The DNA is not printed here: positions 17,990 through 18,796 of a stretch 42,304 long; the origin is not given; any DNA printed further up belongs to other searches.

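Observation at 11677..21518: Shared Trp-rich ~170-190-aa module in three consecutive secreted proteins, including the protease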

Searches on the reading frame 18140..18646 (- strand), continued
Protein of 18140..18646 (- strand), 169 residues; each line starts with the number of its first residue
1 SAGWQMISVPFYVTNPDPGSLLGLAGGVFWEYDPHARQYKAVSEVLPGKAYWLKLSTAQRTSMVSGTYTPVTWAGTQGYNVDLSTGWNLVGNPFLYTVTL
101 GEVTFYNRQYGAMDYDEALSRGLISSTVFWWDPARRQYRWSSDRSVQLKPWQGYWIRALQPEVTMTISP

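Call 66: search_protein_families(library=pfam, proteins=[L005:24-2528:+, L005:2594-4228:+, L005:4820-8167:+, L005:11469-12191:+, L005:12255-14315:+], max_evalue=1)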
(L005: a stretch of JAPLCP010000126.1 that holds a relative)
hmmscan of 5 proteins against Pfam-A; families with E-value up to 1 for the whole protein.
L005:24-2528:+ (834 aa): 6 families
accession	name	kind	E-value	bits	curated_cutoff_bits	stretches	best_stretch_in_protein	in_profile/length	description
PF13860.13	FlgD_ig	-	3.7e-10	40.1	27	1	755-817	13-76/79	FlgD Ig-like domain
PF13620.12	CarboxypepD_reg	-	1.4e-09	38.6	32.3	1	160-246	2-78/82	Carboxypeptidase regulatory-like domain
PF13715.12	CarbopepD_reg_2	-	9.8e-06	26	32.2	1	160-231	1-60/88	CarboxypepD_reg-like domain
PF17210.9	SdrD_B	-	0.00083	20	29.7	1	295-324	38-65/112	SdrD B-like domain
PF11974.14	bMG3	-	0.0016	18.8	34.9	1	164-202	19-56/103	Bacterial alpha-2-macroglobulin MG3 domain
PF10029.15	DUF2271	-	0.056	13.6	27.3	1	787-830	73-116/136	Predicted periplasmic protein (DUF2271)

L005:2594-4228:+ (544 aa): 4 families
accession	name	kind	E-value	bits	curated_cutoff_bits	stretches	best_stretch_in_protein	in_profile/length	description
PF13036.11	LpoB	-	3.6e-07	30.6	22.3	1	92-182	44-140/147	Peptidoglycan-synthase activator LpoB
PF04390.17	LptE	-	0.12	13.5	23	1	123-219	27-116/118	Lipopolysaccharide-assembly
PF11684.13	DUF3280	-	0.16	12.7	30.1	1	98-183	32-112/138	Protein of unknown function (DUF2380)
PF04085.20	MreC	-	0.2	11.8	28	1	235-288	9-59/147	Rod shape-determining protein MreC, barrel core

L005:4820-8167:+ (1115 aa): 5 families
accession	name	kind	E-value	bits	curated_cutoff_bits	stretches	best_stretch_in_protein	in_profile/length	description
PF00082.27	Peptidase_S8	-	4.4e-43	148.1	21.8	1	172-418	4-256/288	Subtilase family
PF13860.13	FlgD_ig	-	0.00015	22.1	27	1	1067-1101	45-79/79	FlgD Ig-like domain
PF02682.21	CT_C_D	-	0.021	14.9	22.1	1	723-774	135-186/202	Carboxyltransferase domain, subdomain C and D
PF24801.1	FNIII-A_GpJ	-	0.1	13.2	27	0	1038-1109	49-113/126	Tip attachment protein J,FNIII-A domain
PF10029.15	DUF2271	-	0.12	12.5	27.3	1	1063-1111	68-116/136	Predicted periplasmic protein (DUF2271)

L005:11469-12191:+ (240 aa): 1 family
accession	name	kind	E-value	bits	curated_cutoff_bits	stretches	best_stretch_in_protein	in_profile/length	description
PF08376.15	NIT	-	0.033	15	24.9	1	81-194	33-138/239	Nitrate and nitrite sensing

L005:12255-14315:+ (686 aa): 3 families
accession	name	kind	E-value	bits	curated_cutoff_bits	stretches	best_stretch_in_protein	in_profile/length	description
PF09134.16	Invasin_D3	-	3.7e-11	43.8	33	1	21-114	3-95/98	Invasin, domain 3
PF02369.22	Big_1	-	4.3e-09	36.8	34.9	1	23-114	2-92/93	Bacterial Ig-like domain (group 1)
PF18565.7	Glyco_hydro2_C5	-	0.00071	19.8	32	1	23-63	1-42/103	Glycoside hydrolase family 2 C-terminal domain 5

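Call 67: search_protein_families(library=ncbifam, proteins=[L005:24-2528:+, L005:4820-8167:+, L005:8237-11401:+, L005:12255-14315:+, L005:2594-4228:+, L024:7544-11110:+], max_evalue=0.01)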
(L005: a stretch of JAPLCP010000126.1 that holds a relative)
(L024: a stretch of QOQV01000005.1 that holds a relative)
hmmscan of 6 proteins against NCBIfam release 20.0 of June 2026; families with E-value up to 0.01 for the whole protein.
L005:24-2528:+ (834 aa): 5 families
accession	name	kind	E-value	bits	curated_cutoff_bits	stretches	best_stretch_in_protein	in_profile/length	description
NF009277.0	PRK12634.1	equivalog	2.3e-07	31.1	333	1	759-825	117-183/221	flagellar basal body rod modification protein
NF005176.1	PRK06655.1-1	equivalog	7.2e-07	29.3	230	1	759-822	92-154/197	flagellar hook assembly protein FlgD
NF009276.0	PRK12633.1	equivalog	0.00034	20.4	383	1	761-825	126-190/234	flagellar basal body rod modification protein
NF009453.0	PRK12813.1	equivalog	0.0005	19.7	264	1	753-820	112-177/223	flagellar basal body rod modification protein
NF033707.1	T9SS_sortase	equivalog_domain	0.0022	15.7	420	1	761-822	1019-1083/1095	type IX secretion system sortase PorU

L005:4820-8167:+ (1115 aa): 10 families
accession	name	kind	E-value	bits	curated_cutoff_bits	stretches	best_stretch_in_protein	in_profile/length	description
TIGR03921.1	T7SS_mycosin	equivalog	9.7e-38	130.2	278.75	1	158-456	3-286/353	type VII secretion-associated serine protease mycosin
NF033595.1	denti_PrtP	equivalog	3e-20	72.4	300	2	271-416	333-458/606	dentilisin complex serine proteinase subunit PrtP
NF049966.1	QH_SP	equivalog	1.8e-18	66.7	165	1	174-432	2-211/219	subtilisin-like serine protease QhpE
TIGR03895.1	protease_PatA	subfamily_domain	5.7e-07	28.7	421.05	1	216-419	1-181/606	PatA/PatG family cyanobactin maturation protease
NF040553.1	SGO_0316_fam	subfamily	3.6e-06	24.9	1400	1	210-316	354-464/1486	SGO_0316/SGO_0317 family LPXTG-anchored serine peptidase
NF040808.2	CspC_non_triad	exception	0.00044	18.8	675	1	171-203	97-129/556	bile acid germinant receptor pseudoprotease CspC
NF005176.1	PRK06655.1-1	equivalog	0.0014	18.6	230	1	1062-1108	115-160/197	flagellar hook assembly protein FlgD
NF040809.1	germ_prot_CspBA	exception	0.0024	15.6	1250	0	171-202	653-684/1099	bifunctional germination protease/germinant receptor pseudoprotease CspBA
NF009276.0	PRK12633.1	equivalog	0.0052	16.5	383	0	1072-1104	156-188/234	flagellar basal body rod modification protein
NF033707.1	T9SS_sortase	equivalog_domain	0.009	13.7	420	0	1035-1107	1014-1087/1095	type IX secretion system sortase PorU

L005:8237-11401:+ (1054 aa): 3 families
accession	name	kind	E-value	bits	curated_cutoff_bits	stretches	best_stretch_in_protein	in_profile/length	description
NF005176.1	PRK06655.1-1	equivalog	6.7e-08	32.7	230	1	981-1048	95-161/197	flagellar hook assembly protein FlgD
NF009452.0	PRK12812.1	equivalog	0.00094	18.5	258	1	985-1042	154-212/289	flagellar basal body rod modification protein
NF009453.0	PRK12813.1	equivalog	0.0039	16.8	264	1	1007-1039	144-176/223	flagellar basal body rod modification protein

L005:12255-14315:+ (686 aa): 0 families

L005:2594-4228:+ (544 aa): 1 family
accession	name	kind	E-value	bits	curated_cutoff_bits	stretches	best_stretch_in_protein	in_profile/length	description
TIGR02722.1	lp_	equivalog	3.9e-06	27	110.55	1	92-182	84-180/189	penicillin-binding protein activator LpoB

L024:7544-11110:+ (1189 aa): 2 families
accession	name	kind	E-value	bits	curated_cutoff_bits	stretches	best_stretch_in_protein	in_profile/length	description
NF038128.1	choice_anch_J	domain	2e-33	115.9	30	1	70-235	2-162/162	choice-of-anchor J domain-containing protein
TIGR04183.1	Por_Secre_tail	domain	3.1e-08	33.5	23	1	1102-1175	2-65/72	T9SS type A sorting domain-containing protein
